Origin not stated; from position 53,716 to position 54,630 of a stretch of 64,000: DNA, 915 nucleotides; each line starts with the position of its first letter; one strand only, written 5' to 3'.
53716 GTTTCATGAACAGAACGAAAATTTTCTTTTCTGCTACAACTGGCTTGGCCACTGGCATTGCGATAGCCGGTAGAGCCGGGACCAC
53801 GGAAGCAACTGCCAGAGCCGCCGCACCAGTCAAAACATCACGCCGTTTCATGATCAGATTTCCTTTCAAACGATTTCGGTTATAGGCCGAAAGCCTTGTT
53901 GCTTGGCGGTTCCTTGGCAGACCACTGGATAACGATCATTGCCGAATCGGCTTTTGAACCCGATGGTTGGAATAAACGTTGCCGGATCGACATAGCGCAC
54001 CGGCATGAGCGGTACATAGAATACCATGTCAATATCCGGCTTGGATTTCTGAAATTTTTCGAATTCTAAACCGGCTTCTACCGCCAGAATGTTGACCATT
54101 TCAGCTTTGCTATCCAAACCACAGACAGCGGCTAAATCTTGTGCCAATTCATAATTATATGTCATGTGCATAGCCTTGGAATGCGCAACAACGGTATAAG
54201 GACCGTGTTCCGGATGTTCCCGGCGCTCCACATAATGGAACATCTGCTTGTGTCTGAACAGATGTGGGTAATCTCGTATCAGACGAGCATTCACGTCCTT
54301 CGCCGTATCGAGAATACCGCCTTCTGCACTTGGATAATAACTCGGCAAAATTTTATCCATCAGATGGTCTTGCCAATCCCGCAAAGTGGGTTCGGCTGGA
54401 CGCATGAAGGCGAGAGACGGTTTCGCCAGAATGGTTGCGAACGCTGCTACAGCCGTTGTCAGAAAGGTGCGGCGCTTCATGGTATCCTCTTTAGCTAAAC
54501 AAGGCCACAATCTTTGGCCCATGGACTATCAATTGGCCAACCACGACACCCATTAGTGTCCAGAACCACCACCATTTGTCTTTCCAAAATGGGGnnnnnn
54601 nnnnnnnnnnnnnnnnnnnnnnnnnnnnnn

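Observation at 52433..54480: Three consecutive genes encoding twin-arginine (Tat) signal peptide proteins, two of them paralogs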

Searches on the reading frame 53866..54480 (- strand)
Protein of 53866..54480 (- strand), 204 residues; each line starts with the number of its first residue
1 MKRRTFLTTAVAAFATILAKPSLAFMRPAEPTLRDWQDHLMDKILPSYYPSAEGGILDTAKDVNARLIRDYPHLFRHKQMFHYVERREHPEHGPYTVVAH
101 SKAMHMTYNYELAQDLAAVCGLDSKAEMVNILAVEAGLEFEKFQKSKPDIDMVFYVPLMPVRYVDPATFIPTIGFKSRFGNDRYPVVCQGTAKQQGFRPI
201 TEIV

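Call 7: search_protein_families(library=pfam, proteins=[window:53866-54480:-], max_evalue=0.1)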
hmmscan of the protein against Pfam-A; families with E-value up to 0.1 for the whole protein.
window:53866-54480:- (204 aa): 1 family
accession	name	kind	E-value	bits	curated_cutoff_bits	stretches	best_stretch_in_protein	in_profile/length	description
PF07068.17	Gp23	-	1.6e-12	47.9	24.4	2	96-136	142-182/376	Major capsid protein Gp23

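Call 8: search_protein_families(library=phrogs, proteins=[window:53866-54480:-], max_evalue=0.1)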
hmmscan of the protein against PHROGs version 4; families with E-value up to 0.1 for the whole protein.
window:53866-54480:- (204 aa): 1 family
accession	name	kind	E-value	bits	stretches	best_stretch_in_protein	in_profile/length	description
phrog_138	-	head and packaging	1.1e-11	45.5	2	96-139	193-236/444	major head protein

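Call 12: search_protein_families(library=ncbifam, proteins=[window:53866-54480:-], max_evalue=1)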
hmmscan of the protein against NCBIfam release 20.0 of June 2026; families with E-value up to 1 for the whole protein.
window:53866-54480:- (204 aa): 0 families

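Call 13: find_homologous_proteins(query=window:53866-54480:-)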
Query window:53866-54480:- (204 aa): 1 proteins with E <= 0.001 among 89 candidates.
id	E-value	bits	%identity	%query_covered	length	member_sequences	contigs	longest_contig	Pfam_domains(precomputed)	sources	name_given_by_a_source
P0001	2.9e-135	466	100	100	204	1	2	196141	PF07068.18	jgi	jgi:hypothetical protein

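Call 15: search_solved_structures(query=window:53866-54480:-, max_evalue=1, show_alignments=3)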
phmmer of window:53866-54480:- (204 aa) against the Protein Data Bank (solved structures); distinct sequences matched with E-value up to 1: 7.
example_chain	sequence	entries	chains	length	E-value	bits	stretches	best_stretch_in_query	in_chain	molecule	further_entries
8t9r_A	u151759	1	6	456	5.5e-09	39.4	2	97-141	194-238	Mature major capsid protein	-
8gmo_0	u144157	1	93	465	5.9e-09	39.3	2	97-141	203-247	Mature major capsid protein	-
6uzc_a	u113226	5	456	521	7.8e-09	39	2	97-141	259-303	Major capsid protein | gp23, major capsid protein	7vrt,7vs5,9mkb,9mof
5vf3_A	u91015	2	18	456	1.9e-08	37.6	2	97-141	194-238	Major capsid protein | Mature major capsid protein gp23*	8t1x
5lnk_w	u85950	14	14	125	0.66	13.1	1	16-66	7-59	Mitochondrial complex I, ESSS subunit | NADH dehydrogenase [ubiquinone] 1 beta subcomplex subunit 11, mitochondrial | NDUFB11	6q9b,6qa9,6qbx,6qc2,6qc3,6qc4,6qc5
5ldw_g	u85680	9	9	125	0.85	12.7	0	16-66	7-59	NADH dehydrogenase [ubiquinone] 1 beta subcomplex subunit 11, mitochondrial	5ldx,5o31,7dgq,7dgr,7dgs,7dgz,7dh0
6zka_w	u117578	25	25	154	0.87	12.7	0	15-66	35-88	Mitochondrial complex I, ESSS subunit | Uncharacterized protein | NADH dehydrogenase [ubiquinone] 1 beta subcomplex subunit 11, mitochondrial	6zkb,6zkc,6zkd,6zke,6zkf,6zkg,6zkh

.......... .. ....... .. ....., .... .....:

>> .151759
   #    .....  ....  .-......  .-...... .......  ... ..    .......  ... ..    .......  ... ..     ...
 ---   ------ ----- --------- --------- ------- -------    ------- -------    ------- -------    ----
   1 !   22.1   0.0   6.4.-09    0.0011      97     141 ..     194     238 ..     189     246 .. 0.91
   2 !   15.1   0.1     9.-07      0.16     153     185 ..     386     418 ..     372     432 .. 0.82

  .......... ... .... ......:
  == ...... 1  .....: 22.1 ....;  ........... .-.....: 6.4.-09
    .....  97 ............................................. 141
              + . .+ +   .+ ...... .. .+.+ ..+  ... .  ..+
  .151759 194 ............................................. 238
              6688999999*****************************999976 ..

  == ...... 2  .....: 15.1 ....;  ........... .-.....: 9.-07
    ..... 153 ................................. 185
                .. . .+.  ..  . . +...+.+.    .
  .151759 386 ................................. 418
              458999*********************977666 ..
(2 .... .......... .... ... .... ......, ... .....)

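Call 19: find_related_loci(query=window:53866-54480:-, collection=viral_contigs, flank=8000)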
Query window:53866-54480:- (204 aa) in viral_contigs; peptide patterns used: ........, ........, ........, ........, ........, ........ (x = any residue, [..] = any of these).
2 stretches matched a pattern, but none encodes a relative of the query by tblastn (E <= 1e-3).

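Call 21: search_dna_similar(query=window:53866-54480:-, collection=phages, mode=protein, max_evalue=0.01, max_rows=40)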
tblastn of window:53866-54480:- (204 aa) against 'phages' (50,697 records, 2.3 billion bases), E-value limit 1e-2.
Records with a match: 1336; places in all: 1336; records where one place covers at least 80% of the query: 0.
Best place of each record, by identity: <60% 1336.
By first word of the organism name: Synechococcus 366; Escherichia 328; Klebsiella 249; Cyanophage 61; Shigella 41; Acinetobacter 39; Enterobacter 29; Enterobacteria 27; Prochlorococcus 24; Citrobacter 22; and 32 more.
By host as written in the record: - 247; Escherichia coli 164; Synechococcus 107; Klebsiella pneumoniae 79; Synechococcus sp. 32; Synechococcus sp. WH7803 28; Synechococcus sp. WH8102 20; Synechococcus sp. MW02 17; and 269 more.
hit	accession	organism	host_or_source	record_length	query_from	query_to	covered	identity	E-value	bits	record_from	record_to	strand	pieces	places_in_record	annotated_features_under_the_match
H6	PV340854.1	Synechococcus phage Sf-FP1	Synechococcus sp. WH8102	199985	96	192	42%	48.2%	9e-4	89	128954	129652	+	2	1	major head protein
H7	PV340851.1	Synechococcus phage Sf-CH3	Synechococcus sp. WH8102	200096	96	192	42%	48.2%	9e-4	89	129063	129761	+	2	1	major head protein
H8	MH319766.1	Marine virus AG-345-P14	single cell amplified by WGA-X; seawater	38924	96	192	42%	48.2%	1e-3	88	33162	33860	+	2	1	record has no annotation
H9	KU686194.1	Synechococcus phage S-CAM1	Synechococcus sp.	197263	96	192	42%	48.2%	1e-3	88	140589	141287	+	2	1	major capsid protein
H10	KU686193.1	Synechococcus phage S-CAM1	Synechococcus sp.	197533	96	192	42%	48.2%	1e-3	88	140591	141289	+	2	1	major capsid protein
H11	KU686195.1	Synechococcus phage S-CAM1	Synechococcus sp.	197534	96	192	42%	48.2%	1e-3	88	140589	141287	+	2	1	major capsid protein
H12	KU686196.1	Synechococcus phage S-CAM1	Synechococcus sp.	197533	96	192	42%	48.2%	1e-3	88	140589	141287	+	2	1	major capsid protein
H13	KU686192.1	Synechococcus phage S-CAM1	Synechococcus sp.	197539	96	192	42%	48.2%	1e-3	88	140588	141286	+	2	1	major capsid protein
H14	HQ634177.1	Synechococcus phage S-CAM1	Synechococcus sp. WH7803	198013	96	192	42%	48.2%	1e-3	88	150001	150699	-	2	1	major capsid protein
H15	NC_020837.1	Synechococcus phage S-CAM1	Synechococcus sp. WH7803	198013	96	192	42%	48.2%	1e-3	88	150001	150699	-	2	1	major head protein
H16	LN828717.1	Synechococcus phage S-PM2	-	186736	96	187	39%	50.0%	8e-4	89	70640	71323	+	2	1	gp23: precursor of major head subunit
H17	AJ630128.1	Synechococcus phage S-PM2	Synechococcus sp. SynWH7803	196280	96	187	39%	50.0%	8e-4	89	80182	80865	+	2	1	gp23: precursor of major head subunit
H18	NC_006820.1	Synechococcus phage S-PM2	Synechococcus sp. SynWH7803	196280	96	187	39%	50.0%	8e-4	89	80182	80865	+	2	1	gp23: major head protein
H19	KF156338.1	Synechococcus phage ACG-2014h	Synechococcus sp. WH7803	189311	97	195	43%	44.9%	1e-3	87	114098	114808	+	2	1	hypothetical protein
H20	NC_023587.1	Synechococcus phage ACG-2014h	Synechococcus sp. WH7803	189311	97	195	43%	44.9%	1e-3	87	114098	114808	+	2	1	major head protein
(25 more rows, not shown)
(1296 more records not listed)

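Call 22: find_encoding_contigs(protein=P0001, flank=10000, max_places=6)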
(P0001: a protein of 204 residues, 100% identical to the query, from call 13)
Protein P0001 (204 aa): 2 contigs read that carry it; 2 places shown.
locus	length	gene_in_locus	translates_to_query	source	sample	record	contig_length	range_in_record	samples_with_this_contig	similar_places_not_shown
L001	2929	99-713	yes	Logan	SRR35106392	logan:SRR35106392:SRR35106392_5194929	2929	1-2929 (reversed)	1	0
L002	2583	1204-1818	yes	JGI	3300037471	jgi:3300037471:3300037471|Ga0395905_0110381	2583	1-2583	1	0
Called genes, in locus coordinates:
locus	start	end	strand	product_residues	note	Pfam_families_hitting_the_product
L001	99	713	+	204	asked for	PF07068:Gp23 (weak)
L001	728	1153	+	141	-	-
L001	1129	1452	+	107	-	-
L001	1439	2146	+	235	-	-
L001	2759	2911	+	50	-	-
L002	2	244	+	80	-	?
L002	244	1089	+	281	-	PF14243:R2K_3, PF18299:R2K_2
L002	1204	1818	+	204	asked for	PF07068:Gp23 (weak)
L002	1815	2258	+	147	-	-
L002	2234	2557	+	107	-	-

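Call 28: search_protein_representatives(protein=window:53866-54480:-)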
Query: 204 residues. Proteins with E-value up to 0.001 (for the whole library): 67; up to 1e-10: 7; up to 1e-30: 2. The best 67 are listed.
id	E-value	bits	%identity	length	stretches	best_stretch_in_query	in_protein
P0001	9.1e-136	466.4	100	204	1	1-204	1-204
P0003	5.1e-34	134.2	40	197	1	1-187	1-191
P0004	1.1e-24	103.8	36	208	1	1-182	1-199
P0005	9.1e-19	84.5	39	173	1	1-181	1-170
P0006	5.1e-14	69.0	38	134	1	61-187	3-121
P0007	2.3e-12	63.6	39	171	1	96-179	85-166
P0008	8.1e-12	61.8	41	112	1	96-180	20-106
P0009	1.7e-09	54.2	30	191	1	1-189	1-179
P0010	5.9e-09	52.4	51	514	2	153-195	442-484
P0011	7.7e-09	52.1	35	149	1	95-180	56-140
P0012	7.9e-09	52.0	51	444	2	154-187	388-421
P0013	5.3e-08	49.3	33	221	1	62-180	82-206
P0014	1.0e-07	48.4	53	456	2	95-139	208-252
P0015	1.2e-07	48.2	49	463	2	96-140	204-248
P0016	1.8e-07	47.6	41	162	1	97-180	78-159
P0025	4.8e-06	42.9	30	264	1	61-180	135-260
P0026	5.5e-06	42.7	35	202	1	95-180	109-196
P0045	4.3e-05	39.8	29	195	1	58-180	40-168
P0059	1.5e-04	38.1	31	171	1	3-179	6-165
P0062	3.6e-04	36.8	30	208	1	1-181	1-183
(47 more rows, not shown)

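Call 30: predict_structure(protein=window:53866-54480:-)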
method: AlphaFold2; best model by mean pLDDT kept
length: 204 residues; sequences in the alignment: 1
mean_pLDDT: 37.6   pTM: 0.28
mean pLDDT of the five models: 37.6, 36.8, 36.5, 33.3, 31.2
residues with pLDDT >= 90: 0; 70-90: 0; 50-70: 13; < 50: 191
segments of 3 or more residues with pLDDT < 50: 1-65, 70-122, 129-138, 146-204
pLDDT, mean of each block of 10 residues (from residue 1): 31 29 27 44 39 36 49 42 37 36 33 44 49 46 45 34 32 37 37 27 24
secondary structure, 60 per line:
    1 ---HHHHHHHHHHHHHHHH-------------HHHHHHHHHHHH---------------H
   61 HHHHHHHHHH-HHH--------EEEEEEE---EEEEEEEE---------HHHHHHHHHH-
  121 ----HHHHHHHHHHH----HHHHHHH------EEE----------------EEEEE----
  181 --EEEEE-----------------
elements in order: H4-19 H33-44 H60-70 E83-89 E93-100 H110-119 H125-135 H140-146 E153-155 E172-176 E183-187

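Call 35: find_homologous_proteins(query=A1, max_evalue=0.001)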
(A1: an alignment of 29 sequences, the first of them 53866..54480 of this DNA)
Query A1 (29 sequences) (204 aa, profile of the alignment): 6 proteins with E <= 0.001 among 4035 candidates.
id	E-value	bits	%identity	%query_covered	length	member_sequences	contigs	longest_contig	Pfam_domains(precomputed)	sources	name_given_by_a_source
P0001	4.1e-52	195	100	100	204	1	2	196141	PF07068.18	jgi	jgi:hypothetical protein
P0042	1.2e-45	174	26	58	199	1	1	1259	PF07068.18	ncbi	-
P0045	1.9e-44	170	27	61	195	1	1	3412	PF07068.18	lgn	-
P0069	4.6e-28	116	48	20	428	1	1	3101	PF07068.18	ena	-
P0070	4.6e-28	116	48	20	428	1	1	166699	PF07068.18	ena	-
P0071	1.7e-24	105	24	88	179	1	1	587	PF07068.18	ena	-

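Call 36: find_encoding_contigs(protein=P0003, flank=10000, max_places=4)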
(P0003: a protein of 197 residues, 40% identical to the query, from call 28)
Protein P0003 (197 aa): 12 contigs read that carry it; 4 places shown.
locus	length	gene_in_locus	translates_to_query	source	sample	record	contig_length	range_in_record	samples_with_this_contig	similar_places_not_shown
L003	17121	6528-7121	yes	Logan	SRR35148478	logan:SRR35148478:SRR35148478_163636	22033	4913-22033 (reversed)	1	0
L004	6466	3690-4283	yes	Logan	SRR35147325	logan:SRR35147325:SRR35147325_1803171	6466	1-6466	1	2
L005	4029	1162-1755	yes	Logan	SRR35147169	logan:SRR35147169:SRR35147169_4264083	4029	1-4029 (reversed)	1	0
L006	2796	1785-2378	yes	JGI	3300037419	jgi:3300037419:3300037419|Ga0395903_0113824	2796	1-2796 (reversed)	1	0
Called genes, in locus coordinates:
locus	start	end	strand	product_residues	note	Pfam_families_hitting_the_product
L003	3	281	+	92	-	?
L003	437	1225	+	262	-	-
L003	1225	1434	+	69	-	-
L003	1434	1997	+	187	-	PF01068:DNA_ligase_A_M (weak)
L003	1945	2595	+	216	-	PF20573:DUF6782 (weak)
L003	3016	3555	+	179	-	-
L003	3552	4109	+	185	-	-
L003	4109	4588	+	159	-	-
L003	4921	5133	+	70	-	-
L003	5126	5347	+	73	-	-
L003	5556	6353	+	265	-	PF14243:R2K_3, PF18299:R2K_2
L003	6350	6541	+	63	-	-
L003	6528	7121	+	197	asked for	PF07068:Gp23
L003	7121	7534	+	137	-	-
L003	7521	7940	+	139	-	-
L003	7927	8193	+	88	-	PF07068:Gp23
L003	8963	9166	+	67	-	-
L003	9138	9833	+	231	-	PF23835:DUF7205 (weak)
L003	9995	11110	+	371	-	PF01068:DNA_ligase_A_M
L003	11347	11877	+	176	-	-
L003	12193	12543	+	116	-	PF10902:WYL_2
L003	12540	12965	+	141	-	-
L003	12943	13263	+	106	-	-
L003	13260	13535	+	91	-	-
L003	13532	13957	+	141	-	-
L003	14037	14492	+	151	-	-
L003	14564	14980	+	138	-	-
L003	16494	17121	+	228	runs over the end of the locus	-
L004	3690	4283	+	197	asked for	PF07068:Gp23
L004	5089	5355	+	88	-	PF07068:Gp23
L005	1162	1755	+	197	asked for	PF07068:Gp23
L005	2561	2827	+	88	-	PF07068:Gp23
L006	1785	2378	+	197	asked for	PF07068:Gp23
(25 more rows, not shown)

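Call 37: find_encoding_contigs(protein=P0045, flank=10000, max_places=4)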
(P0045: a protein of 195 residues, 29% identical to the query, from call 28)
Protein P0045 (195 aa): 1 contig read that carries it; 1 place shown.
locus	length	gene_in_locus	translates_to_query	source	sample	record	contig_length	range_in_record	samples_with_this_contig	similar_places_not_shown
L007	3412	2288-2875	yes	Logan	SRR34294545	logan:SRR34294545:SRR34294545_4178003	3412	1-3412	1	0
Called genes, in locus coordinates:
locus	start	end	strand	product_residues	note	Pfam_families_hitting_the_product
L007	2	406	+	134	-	?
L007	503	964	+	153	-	-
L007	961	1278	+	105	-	-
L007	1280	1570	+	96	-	PF24043:DUF7352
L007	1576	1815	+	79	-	-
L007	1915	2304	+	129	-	-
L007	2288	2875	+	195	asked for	PF07068:Gp23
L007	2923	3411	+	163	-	?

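Call 42: find_encoding_contigs(protein=P0004, flank=10000, max_places=2)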
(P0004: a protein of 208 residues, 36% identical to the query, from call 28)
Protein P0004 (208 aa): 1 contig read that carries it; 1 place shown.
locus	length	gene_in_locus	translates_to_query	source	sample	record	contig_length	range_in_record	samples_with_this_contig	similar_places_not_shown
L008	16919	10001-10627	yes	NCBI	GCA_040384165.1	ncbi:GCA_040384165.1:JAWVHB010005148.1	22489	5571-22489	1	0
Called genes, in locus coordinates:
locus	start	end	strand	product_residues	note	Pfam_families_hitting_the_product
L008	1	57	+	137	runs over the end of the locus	PF24240:DUF7448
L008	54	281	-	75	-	-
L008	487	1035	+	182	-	-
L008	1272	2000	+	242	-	-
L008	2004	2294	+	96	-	-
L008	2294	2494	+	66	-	-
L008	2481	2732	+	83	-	-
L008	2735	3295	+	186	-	PF01068:DNA_ligase_A_M (weak)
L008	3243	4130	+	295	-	-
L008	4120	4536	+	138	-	-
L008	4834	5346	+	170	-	PF01618:MotA_ExbB (faint)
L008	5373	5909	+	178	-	-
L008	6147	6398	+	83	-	-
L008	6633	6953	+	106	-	-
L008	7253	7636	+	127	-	-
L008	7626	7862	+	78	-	-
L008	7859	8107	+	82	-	-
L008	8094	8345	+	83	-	-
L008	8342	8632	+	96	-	-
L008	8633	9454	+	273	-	PF14243:R2K_3, PF18299:R2K_2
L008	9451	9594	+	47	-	-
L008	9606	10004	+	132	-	-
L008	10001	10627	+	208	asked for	PF07068:Gp23 (weak)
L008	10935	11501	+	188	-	-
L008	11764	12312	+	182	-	-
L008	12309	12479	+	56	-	-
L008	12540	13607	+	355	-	PF01068:DNA_ligase_A_M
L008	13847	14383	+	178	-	-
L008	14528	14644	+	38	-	-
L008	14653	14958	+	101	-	PF10902:WYL_2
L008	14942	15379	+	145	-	-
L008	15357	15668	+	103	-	-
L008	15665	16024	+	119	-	-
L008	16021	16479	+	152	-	-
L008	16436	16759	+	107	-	-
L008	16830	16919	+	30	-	?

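Call 43: find_encoding_contigs(protein=P0009, flank=10000, max_places=2)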
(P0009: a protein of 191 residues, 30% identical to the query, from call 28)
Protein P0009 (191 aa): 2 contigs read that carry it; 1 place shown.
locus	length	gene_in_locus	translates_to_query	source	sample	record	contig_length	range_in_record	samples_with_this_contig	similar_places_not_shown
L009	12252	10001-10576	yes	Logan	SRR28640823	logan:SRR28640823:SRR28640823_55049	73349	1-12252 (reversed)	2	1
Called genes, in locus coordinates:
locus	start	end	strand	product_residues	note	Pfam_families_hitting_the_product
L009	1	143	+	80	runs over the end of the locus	PF00462:Glutaredoxin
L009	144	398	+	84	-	-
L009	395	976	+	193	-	-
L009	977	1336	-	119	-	-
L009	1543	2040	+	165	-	PF05257:CHAP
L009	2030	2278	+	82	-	-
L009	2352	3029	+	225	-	-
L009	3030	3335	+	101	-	-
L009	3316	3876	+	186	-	PF01068:DNA_ligase_A_M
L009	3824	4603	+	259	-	-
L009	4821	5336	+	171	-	PF01618:MotA_ExbB (weak)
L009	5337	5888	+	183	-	-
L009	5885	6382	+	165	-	-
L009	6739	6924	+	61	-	-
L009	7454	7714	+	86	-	-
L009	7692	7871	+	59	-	-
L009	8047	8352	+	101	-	-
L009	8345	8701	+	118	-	-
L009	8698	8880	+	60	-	-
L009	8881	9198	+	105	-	-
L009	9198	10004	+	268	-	PF14243:R2K_3, PF18299:R2K_2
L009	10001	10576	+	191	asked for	PF07068:Gp23 (weak)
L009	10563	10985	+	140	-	-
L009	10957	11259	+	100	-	PF12961:DUF3850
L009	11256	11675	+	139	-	-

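Call 48: predict_structure(alignment_id=A1)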
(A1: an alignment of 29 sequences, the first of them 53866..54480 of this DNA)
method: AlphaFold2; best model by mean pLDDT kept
length: 204 residues; sequences in the alignment: 29
mean_pLDDT: 85.4   pTM: 0.77
mean pLDDT of the five models: 85.4, 85.0, 84.6, 84.3, 82.7
residues with pLDDT >= 90: 141; 70-90: 18; 50-70: 28; < 50: 17
segments of 3 or more residues with pLDDT < 50: 10-15, 189-195, 202-204
pLDDT, mean of each block of 10 residues (from residue 1): 50 49 72 97 96 87 98 96 93 91 97 97 98 98 96 97 95 97 68 50 50
secondary structure, 60 per line:
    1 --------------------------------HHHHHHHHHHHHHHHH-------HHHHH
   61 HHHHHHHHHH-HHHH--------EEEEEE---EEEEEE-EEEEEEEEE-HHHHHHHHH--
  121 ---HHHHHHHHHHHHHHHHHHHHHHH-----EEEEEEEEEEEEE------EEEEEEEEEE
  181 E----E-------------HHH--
elements in order: H33-48 H56-70 H72-75 E84-89 E93-98 E100-108 H110-118 H124-146 E152-164 E171-181

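Call 51: find_encoding_contigs(protein=P0026, flank=10000, max_places=2)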
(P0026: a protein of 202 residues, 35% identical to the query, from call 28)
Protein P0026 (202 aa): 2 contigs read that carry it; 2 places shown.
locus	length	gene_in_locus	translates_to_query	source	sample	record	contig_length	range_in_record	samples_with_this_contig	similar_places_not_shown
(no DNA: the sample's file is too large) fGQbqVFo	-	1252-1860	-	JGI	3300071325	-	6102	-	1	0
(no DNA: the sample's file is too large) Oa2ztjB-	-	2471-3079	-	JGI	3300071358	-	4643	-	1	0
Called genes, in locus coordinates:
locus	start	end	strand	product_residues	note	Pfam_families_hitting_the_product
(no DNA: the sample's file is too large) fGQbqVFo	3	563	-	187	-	?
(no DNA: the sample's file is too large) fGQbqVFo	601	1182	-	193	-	PF23849:Phage_TTP_2, PF06841:Phage_T4_gp19 (weak)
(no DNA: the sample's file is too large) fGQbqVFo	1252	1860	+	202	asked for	PF07068:Gp23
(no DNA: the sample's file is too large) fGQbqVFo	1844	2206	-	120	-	PF02675:AdoMet_dc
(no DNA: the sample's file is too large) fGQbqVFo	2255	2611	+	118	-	-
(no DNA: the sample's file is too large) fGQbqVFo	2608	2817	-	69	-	-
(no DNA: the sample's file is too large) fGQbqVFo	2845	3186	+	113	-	-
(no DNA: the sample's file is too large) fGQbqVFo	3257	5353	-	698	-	-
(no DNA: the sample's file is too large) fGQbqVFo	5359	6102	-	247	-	?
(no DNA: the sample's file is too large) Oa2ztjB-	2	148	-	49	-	?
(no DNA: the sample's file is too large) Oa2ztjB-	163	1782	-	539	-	PF07230:Portal_T4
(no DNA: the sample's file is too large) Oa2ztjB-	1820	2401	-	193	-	PF23849:Phage_TTP_2, PF06841:Phage_T4_gp19 (weak)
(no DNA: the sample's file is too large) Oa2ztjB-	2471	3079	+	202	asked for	PF07068:Gp23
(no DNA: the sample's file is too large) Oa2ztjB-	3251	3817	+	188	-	-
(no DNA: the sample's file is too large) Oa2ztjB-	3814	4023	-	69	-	-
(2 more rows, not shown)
